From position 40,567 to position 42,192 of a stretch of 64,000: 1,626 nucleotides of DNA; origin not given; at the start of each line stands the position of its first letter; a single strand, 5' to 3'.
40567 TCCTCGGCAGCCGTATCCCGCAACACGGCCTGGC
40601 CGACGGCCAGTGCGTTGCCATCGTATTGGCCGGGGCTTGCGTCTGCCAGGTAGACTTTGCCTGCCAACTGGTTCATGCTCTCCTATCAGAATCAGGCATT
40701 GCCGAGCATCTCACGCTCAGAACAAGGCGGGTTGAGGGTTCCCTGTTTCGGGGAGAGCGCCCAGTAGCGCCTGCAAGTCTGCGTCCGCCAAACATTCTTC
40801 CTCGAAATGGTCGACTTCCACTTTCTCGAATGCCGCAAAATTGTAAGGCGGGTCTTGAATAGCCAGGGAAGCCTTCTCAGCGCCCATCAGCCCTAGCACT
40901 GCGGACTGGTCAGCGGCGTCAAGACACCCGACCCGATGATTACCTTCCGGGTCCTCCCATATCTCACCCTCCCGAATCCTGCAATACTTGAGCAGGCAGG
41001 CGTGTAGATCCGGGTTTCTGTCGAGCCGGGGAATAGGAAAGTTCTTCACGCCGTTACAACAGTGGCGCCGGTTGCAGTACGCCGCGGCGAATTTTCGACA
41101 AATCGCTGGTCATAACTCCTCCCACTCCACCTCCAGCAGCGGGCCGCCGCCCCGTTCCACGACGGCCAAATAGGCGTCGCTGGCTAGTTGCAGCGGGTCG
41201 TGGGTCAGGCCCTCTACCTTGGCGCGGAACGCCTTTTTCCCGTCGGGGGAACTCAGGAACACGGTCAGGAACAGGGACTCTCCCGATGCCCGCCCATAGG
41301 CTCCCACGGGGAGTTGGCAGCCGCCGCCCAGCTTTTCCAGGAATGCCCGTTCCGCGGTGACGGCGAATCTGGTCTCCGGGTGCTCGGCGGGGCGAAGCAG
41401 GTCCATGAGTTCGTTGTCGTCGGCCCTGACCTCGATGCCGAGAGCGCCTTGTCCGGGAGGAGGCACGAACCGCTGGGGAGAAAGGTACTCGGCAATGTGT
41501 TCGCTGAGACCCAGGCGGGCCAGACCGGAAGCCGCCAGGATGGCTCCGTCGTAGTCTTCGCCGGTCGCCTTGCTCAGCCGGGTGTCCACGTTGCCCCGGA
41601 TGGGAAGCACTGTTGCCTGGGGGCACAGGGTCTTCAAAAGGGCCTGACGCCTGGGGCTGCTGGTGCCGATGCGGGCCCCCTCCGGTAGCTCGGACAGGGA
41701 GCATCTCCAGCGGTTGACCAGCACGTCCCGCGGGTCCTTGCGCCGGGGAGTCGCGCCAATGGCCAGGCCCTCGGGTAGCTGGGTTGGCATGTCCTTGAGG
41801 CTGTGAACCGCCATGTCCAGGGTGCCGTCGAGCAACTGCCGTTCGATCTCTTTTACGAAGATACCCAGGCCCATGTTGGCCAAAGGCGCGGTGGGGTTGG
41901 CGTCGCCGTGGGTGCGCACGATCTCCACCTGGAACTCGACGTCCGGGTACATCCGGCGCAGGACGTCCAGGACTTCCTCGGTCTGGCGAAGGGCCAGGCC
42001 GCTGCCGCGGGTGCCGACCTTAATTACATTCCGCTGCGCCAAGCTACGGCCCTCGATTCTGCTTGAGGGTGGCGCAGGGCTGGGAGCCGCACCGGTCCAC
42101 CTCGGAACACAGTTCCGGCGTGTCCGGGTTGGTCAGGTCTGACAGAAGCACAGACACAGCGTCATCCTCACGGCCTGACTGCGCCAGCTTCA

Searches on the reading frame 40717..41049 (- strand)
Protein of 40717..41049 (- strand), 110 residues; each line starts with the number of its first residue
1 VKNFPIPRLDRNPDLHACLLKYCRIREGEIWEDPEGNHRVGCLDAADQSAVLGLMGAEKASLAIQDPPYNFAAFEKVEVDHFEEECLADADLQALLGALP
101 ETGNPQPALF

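Call 11: search_protein_families(library=pfam, proteins=[window:40717-41049:-], max_evalue=0.01)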
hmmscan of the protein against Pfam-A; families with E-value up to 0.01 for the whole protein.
window:40717-41049:- (110 aa): 0 families

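Call 47: search_protein_families(library=ncbifam, proteins=[window:40717-41049:-], max_evalue=0.01)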
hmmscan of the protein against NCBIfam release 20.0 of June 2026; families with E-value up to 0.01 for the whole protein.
window:40717-41049:- (110 aa): 0 families

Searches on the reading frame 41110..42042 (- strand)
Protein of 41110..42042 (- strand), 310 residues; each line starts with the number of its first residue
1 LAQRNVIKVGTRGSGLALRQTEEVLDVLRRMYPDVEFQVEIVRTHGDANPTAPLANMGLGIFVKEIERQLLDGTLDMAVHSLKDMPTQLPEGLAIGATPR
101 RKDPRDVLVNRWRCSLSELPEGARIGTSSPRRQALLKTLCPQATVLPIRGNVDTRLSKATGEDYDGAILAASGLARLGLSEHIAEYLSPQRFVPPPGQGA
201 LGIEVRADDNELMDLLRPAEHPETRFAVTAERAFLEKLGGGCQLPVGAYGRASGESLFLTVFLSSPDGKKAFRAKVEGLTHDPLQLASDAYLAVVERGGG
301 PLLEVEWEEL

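Call 11: search_protein_families(library=pfam, proteins=[window:41110-42042:-], max_evalue=0.01)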
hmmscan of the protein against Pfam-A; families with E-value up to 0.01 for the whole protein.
window:41110-42042:- (310 aa): 2 families
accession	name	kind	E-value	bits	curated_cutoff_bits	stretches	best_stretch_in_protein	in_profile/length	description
PF01379.25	Porphobil_deam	-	1.7e-75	253.6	22.1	1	7-213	1-206/207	Porphobilinogen deaminase, dipyromethane cofactor binding domain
PF03900.20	Porphobil_deamC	-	1.1e-14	54.9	26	1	227-285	3-63/74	Porphobilinogen deaminase, C-terminal domain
